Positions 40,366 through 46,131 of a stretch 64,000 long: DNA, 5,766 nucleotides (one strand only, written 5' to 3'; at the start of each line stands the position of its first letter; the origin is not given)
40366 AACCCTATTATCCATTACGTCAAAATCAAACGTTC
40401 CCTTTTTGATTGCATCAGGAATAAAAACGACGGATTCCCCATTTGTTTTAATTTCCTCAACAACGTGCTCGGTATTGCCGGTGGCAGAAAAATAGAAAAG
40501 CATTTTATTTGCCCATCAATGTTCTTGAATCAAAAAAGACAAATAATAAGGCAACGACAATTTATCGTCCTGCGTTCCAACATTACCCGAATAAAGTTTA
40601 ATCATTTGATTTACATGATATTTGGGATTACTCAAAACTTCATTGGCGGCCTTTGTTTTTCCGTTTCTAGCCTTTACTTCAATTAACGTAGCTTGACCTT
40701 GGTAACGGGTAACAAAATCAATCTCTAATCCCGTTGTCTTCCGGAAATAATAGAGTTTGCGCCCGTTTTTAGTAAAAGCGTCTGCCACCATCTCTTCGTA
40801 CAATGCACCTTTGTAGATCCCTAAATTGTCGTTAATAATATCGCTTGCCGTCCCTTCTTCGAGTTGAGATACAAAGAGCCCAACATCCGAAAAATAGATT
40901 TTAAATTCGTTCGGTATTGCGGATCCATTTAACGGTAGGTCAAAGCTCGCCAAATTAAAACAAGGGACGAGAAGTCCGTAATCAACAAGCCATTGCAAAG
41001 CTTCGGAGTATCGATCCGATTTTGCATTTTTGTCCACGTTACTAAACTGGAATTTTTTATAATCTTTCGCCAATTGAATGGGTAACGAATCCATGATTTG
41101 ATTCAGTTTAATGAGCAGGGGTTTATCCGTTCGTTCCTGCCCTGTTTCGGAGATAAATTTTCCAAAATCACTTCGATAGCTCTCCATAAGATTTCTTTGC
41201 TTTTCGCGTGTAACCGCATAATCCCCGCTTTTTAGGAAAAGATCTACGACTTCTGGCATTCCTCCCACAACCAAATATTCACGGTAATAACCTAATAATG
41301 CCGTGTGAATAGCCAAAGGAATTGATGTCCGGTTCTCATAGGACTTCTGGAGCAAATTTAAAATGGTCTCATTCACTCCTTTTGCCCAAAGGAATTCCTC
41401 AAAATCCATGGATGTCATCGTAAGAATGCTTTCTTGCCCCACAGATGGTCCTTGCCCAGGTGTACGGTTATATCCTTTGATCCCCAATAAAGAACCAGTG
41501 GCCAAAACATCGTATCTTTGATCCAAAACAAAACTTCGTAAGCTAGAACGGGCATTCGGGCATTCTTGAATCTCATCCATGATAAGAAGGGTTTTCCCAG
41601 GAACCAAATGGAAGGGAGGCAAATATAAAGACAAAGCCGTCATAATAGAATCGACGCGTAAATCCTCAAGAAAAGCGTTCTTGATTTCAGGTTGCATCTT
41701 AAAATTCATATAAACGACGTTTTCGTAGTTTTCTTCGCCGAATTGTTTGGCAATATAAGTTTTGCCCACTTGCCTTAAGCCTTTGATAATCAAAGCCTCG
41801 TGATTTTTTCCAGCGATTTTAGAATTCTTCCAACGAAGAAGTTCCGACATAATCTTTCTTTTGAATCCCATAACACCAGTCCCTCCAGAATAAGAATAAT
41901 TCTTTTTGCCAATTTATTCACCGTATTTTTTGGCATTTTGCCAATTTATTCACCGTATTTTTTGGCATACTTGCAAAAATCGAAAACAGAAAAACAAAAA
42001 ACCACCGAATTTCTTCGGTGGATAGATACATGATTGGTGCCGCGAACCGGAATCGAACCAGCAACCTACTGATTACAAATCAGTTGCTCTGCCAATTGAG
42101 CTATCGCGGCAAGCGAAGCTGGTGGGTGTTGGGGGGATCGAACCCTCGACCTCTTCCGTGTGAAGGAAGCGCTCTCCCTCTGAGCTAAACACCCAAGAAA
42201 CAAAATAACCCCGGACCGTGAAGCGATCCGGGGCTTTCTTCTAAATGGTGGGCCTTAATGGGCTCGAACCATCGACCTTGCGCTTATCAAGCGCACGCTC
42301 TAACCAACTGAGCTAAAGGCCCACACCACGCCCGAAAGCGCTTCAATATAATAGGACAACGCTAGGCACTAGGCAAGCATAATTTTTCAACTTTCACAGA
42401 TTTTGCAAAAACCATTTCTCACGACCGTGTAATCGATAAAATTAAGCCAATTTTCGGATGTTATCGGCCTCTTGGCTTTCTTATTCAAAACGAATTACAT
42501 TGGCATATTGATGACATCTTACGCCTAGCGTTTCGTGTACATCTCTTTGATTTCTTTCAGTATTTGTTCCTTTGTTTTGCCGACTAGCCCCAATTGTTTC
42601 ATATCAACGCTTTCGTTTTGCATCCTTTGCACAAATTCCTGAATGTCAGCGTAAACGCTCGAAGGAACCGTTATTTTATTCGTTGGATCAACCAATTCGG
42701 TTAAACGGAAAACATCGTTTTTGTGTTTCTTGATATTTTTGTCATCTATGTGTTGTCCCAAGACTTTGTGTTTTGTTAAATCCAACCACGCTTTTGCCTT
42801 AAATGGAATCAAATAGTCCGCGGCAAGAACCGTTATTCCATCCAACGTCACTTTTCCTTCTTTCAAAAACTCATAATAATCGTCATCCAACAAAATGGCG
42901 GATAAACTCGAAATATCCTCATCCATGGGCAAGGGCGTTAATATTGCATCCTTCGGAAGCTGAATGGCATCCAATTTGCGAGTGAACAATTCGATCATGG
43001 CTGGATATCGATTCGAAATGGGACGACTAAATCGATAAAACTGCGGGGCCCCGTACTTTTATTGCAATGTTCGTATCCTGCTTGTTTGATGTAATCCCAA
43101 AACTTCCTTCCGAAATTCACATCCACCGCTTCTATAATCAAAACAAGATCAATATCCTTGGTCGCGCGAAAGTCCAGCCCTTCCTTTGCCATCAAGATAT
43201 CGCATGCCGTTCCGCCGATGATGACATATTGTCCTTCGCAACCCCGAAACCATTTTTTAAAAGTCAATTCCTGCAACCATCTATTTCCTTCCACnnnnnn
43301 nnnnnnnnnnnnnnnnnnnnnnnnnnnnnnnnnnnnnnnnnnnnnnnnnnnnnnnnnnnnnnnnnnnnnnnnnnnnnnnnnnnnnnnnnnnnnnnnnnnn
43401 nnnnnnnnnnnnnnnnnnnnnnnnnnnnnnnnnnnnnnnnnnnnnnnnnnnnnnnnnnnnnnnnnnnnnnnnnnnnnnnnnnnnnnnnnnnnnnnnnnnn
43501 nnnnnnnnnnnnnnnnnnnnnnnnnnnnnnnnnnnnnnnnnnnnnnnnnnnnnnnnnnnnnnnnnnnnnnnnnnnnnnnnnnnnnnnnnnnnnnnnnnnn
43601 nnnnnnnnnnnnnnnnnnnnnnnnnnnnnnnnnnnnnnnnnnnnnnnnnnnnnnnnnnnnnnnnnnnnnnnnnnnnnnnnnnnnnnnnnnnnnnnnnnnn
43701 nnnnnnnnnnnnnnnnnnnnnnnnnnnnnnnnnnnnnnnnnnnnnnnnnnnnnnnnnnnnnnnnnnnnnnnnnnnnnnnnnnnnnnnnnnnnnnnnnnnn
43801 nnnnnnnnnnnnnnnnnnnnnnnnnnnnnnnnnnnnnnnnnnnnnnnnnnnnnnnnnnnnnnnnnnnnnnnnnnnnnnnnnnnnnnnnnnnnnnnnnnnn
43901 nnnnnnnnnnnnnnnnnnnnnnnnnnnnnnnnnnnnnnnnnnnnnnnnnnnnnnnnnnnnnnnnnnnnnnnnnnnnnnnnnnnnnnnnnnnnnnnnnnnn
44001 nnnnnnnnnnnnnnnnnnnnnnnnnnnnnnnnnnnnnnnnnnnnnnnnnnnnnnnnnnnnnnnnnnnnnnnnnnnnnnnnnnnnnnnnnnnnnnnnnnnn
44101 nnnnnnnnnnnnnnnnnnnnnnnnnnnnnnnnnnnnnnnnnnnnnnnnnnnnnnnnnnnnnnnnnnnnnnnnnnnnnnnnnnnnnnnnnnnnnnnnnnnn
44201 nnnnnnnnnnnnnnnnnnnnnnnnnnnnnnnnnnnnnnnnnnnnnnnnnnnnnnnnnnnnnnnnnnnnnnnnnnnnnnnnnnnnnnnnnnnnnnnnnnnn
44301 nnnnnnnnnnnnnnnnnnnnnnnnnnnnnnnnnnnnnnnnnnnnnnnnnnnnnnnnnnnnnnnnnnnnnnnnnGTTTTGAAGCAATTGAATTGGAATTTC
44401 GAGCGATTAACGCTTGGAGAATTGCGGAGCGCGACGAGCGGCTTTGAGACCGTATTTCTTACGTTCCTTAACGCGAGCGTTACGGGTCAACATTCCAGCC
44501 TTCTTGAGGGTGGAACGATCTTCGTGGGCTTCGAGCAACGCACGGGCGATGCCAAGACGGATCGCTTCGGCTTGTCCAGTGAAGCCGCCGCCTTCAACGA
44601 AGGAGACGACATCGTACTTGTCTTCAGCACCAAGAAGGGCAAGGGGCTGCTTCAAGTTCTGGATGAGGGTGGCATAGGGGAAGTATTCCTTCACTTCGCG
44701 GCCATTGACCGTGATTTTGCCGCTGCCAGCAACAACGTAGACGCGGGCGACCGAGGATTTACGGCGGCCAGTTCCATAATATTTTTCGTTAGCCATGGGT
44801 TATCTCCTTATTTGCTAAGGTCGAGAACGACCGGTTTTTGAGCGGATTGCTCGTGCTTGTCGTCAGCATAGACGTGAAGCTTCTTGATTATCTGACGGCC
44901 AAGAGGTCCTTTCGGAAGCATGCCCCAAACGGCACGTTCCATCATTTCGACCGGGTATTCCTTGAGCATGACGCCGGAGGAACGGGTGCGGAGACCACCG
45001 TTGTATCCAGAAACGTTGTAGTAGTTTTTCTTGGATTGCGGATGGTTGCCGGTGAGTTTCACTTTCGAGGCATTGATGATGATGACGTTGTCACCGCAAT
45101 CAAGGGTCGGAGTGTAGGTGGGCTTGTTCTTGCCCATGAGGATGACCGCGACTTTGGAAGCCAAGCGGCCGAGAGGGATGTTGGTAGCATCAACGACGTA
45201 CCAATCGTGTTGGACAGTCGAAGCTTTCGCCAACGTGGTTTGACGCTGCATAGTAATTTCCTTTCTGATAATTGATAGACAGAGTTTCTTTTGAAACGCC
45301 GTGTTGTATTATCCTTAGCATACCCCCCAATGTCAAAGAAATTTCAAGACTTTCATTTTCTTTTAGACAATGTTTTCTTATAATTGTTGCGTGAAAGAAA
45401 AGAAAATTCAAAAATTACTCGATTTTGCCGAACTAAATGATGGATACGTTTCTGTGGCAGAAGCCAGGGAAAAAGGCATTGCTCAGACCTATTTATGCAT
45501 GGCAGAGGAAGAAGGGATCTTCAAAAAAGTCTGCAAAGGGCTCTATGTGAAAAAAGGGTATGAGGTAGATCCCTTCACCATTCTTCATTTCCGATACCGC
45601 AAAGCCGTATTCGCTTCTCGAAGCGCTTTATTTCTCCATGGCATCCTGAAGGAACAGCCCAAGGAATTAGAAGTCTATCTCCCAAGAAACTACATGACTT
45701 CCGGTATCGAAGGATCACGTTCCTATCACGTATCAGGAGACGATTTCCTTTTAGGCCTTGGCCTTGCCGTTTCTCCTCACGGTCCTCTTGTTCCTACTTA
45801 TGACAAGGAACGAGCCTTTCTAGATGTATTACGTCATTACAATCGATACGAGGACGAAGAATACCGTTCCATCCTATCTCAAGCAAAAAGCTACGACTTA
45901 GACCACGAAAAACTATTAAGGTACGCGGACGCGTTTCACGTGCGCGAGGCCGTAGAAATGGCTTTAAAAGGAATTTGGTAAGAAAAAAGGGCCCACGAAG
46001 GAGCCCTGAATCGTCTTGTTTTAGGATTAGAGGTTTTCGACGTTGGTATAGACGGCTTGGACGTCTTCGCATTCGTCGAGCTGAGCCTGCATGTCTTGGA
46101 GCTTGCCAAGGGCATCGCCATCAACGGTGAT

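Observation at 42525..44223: Three-gene minimal-nucleotidyltransferase module beside the tRNA cluster (TA-like, partner unassigned)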

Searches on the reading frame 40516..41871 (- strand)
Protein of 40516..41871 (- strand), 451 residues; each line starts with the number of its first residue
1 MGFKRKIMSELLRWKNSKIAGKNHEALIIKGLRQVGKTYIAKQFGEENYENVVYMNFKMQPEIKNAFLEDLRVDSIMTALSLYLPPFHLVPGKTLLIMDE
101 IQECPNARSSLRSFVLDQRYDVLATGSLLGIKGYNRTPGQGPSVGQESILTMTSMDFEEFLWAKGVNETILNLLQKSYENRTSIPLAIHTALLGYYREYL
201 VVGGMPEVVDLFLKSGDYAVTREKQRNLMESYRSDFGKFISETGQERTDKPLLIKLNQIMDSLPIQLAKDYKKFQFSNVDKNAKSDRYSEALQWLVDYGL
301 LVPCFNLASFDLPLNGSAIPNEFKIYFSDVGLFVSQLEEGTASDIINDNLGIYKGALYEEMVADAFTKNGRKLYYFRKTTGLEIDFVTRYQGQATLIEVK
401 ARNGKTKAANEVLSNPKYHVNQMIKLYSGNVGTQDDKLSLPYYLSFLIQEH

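Call 4: search_protein_families(library=pfam, proteins=[window:40516-41871:-], max_evalue=1)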
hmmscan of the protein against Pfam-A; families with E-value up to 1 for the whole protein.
window:40516-41871:- (451 aa): 3 families
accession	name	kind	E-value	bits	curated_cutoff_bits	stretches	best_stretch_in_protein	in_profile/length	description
PF13635.12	DUF4143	-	2.5e-28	99.3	28.1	1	255-401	15-159/160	Domain of unknown function (DUF4143)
PF13173.12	AAA_14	-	2.8e-22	79.5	27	1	24-161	2-129/129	AAA domain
PF08378.17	NERD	-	0.075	14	22.1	1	354-409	1-64/111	Nuclease-related domain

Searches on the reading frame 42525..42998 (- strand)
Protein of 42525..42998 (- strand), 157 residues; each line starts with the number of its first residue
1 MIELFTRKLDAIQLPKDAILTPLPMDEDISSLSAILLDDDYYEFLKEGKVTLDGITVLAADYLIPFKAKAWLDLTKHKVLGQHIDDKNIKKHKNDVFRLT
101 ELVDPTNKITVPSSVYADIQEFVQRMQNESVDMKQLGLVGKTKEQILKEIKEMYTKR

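Call 4: search_protein_families(library=pfam, proteins=[window:42525-42998:-], max_evalue=1)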
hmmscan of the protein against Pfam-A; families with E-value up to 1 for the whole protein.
window:42525-42998:- (157 aa): 0 families

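Call 5: search_protein_families(library=ncbifam, proteins=[window:42525-42998:-], max_evalue=1)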
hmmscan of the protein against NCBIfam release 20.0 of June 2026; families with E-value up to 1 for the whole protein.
window:42525-42998:- (157 aa): 0 families

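Call 6: search_protein_families(library=padloc, proteins=[window:42525-42998:-], max_evalue=1)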
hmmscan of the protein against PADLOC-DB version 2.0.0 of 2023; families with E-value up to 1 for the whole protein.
window:42525-42998:- (157 aa): 0 families

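Call 14: find_encoding_contigs(protein=window:42525-42998:-, flank=8000, max_places=6)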
Protein window:42525-42998:- (157 aa): 21 contigs read that carry it; 6 places shown.
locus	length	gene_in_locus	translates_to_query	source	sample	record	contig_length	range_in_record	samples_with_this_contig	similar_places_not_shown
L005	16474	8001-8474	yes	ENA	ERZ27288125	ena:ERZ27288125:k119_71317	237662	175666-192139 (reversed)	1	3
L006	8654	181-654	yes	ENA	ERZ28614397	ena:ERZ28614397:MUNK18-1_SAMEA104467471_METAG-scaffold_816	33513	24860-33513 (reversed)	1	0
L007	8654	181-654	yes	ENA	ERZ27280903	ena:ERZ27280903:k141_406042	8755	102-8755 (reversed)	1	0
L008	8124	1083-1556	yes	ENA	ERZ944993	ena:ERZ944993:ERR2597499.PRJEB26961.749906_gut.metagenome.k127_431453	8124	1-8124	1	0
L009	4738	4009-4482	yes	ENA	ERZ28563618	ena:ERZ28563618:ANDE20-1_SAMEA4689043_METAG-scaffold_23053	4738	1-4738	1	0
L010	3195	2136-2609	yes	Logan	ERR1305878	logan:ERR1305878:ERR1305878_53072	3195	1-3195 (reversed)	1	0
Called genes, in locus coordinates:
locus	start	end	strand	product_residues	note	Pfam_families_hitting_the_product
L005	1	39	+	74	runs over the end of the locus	-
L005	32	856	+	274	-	PF02463:SMC_N, PF00005:ABC_tran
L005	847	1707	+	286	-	PF00005:ABC_tran, PF02463:SMC_N (weak), PF13175:AAA_15 (weak), PF13304:AAA_21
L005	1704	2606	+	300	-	PF02361:CbiQ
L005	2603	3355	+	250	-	PF01416:PseudoU_synth_1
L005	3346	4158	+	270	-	PF02811:PHP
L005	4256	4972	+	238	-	PF20772:TACO1_YebC_N, PF01709:Transcrip_reg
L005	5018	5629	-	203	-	PF13338:AbiEi_4 (faint)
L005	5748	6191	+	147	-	PF00572:Ribosomal_L13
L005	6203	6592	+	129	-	PF00380:Ribosomal_S9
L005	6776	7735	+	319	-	-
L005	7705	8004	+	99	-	-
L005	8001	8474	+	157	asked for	-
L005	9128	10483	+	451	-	PF13173:AAA_14, PF13635:DUF4143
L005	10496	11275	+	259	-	PF12724:Flavodoxin_5, PF13484:Fer4_16 (faint), PF00037:Fer4 (weak), PF12837:Fer4_6 (weak), PF13237:Fer4_10, PF14697:Fer4_21 (weak), PF12838:Fer4_7, PF13187:Fer4_9, +1 more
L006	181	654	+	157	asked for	-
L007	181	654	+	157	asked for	-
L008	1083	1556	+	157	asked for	-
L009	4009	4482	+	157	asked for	-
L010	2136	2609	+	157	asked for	-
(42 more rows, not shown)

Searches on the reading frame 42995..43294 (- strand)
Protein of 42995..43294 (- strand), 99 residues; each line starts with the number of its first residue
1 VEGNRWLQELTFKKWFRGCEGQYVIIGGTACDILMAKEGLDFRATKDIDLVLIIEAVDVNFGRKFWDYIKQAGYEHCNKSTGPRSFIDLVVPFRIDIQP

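Call 4: search_protein_families(library=pfam, proteins=[window:42995-43294:-], max_evalue=1)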
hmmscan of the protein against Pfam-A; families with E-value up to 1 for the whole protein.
window:42995-43294:- (99 aa): 2 families
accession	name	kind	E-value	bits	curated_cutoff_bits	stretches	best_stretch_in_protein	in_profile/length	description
PF08843.17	AbiEii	-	0.0015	18.9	22.5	1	22-81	14-64/238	Nucleotidyl transferase AbiEii toxin, Type IV TA system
PF13702.11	Lysozyme_like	-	0.11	12.4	25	1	43-79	77-111/165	Lysozyme-like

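Call 5: search_protein_families(library=ncbifam, proteins=[window:42995-43294:-], max_evalue=1)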
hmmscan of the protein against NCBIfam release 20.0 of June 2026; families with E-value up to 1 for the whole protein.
window:42995-43294:- (99 aa): 0 families

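Call 6: search_protein_families(library=padloc, proteins=[window:42995-43294:-], max_evalue=1)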
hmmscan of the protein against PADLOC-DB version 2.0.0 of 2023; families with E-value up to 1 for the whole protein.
window:42995-43294:- (99 aa): 1 family
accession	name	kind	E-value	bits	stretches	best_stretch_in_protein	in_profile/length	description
PDLC02291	AbiEii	-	0.031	11.6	1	20-55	54-81/310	AbiEii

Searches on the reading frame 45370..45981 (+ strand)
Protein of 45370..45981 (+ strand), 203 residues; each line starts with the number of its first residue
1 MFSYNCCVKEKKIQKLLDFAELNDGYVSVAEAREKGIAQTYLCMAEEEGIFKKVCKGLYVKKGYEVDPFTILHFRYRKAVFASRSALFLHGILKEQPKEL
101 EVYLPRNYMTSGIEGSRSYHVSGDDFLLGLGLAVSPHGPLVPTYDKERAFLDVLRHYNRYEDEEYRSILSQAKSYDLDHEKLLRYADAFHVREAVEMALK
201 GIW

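Call 4: search_protein_families(library=pfam, proteins=[window:45370-45981:+], max_evalue=1)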
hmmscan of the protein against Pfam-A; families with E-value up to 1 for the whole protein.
window:45370-45981:+ (203 aa): 4 families
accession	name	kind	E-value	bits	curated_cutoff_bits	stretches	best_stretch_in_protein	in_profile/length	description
PF13338.12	AbiEi_4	-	9.4e-06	26.1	25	1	14-60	1-47/49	Transcriptional regulator, AbiEi antitoxin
PF17194.10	AbiEi_3_N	-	0.0095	16.4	26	1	10-92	2-87/93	Transcriptional regulator, AbiEi antitoxin N-terminal domain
PF20217.3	DUF6577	-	0.12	12.4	27.8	1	157-196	155-195/204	Family of unknown function (DUF6577)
PF21209.4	Bac_rhamnosid-like_N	-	0.13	12.1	27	1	9-58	130-179/209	Alpha-rhamnosidase-like, bacteroidetes, N-terminal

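Call 5: search_protein_families(library=ncbifam, proteins=[window:45370-45981:+], max_evalue=1)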
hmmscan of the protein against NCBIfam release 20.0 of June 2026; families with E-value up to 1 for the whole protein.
window:45370-45981:+ (203 aa): 0 families

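Call 6: search_protein_families(library=padloc, proteins=[window:45370-45981:+], max_evalue=1)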
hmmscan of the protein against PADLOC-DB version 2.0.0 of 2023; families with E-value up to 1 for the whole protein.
window:45370-45981:+ (203 aa): 24 families
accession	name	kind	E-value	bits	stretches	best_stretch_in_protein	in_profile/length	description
PDLC02225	AbiEi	-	4.4e-33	112.7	1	11-199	5-191/198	AbiEi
PDLC02253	AbiEi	-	2.8e-16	57.6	1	14-109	5-100/112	AbiEi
PDLC02265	AbiEi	-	4.3e-15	54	1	13-197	4-192/198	AbiEi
PDLC02238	AbiEi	-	1e-14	52.7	1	46-195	22-171/180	AbiEi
PDLC02283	AbiEi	-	4.2e-13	47.5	1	11-193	5-191/201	AbiEi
PDLC02260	AbiEi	-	1.7e-11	42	1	12-115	3-109/131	AbiEi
PDLC02228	AbiEi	-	4e-11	40.6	1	11-114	25-130/216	AbiEi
PDLC02249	AbiEi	-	4.2e-11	41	1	10-111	2-107/184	AbiEi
PDLC02275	AbiEi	-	1.8e-10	39.1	1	23-192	9-175/184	AbiEi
PDLC02248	AbiEi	-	2.2e-10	38.6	1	15-199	6-194/198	AbiEi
PDLC02239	AbiEi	-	2.6e-09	35.1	1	28-200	13-191/195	AbiEi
PDLC02245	AbiEi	-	6.5e-08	30.5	1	26-196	12-187/194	AbiEi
PDLC02263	AbiEi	-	2.1e-07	29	1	9-195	46-237/244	AbiEi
PDLC02267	AbiEi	-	8.8e-07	26.6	1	37-192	36-188/252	AbiEi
PDLC02241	AbiEi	-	3.3e-05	21.8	1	16-192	3-185/199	AbiEi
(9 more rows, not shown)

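Call 53: find_homologous_proteins(query=window:45370-45981:+, max_evalue=0.001)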
Query window:45370-45981:+ (203 aa): 27 proteins with E <= 0.001 among 242 candidates.
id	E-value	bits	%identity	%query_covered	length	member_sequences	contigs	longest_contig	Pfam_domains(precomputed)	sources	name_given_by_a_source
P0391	4.7e-125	433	98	97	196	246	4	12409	PF13338.13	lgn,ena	-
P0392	2.3e-69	251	59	96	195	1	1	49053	-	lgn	-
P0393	2.7e-68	248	61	96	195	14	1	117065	-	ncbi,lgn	ncbi:MAG: hypothetical protein ACI32C_01675 [Candidatus Enteromonas sp.]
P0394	3.8e-67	244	56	98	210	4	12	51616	PF13338.13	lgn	-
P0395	1.8e-63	232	58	96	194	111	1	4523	PF13338.13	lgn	-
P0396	6.5e-63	230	57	90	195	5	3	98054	PF13338.13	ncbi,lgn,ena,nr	ncbi:MAG: type IV toxin-antitoxin system AbiEi family antitoxin domain-containing protein [Candidatu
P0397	8.0e-62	227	58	96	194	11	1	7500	PF13338.13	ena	-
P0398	1.6e-53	199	52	95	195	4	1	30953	PF13338.13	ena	-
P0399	1.7e-52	196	54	91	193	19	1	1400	PF13338.13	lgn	-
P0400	2.7e-52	195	56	89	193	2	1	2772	PF13338.13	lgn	-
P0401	3.1e-52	195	50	93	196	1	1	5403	PF13338.13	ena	-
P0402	7.1e-52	194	50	95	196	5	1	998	PF13338.13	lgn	-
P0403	8.0e-52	194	49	93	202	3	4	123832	PF13338.13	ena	-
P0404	1.2e-51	193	50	95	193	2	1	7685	PF13338.13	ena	-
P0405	3.2e-51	192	54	91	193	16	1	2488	PF13338.13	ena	-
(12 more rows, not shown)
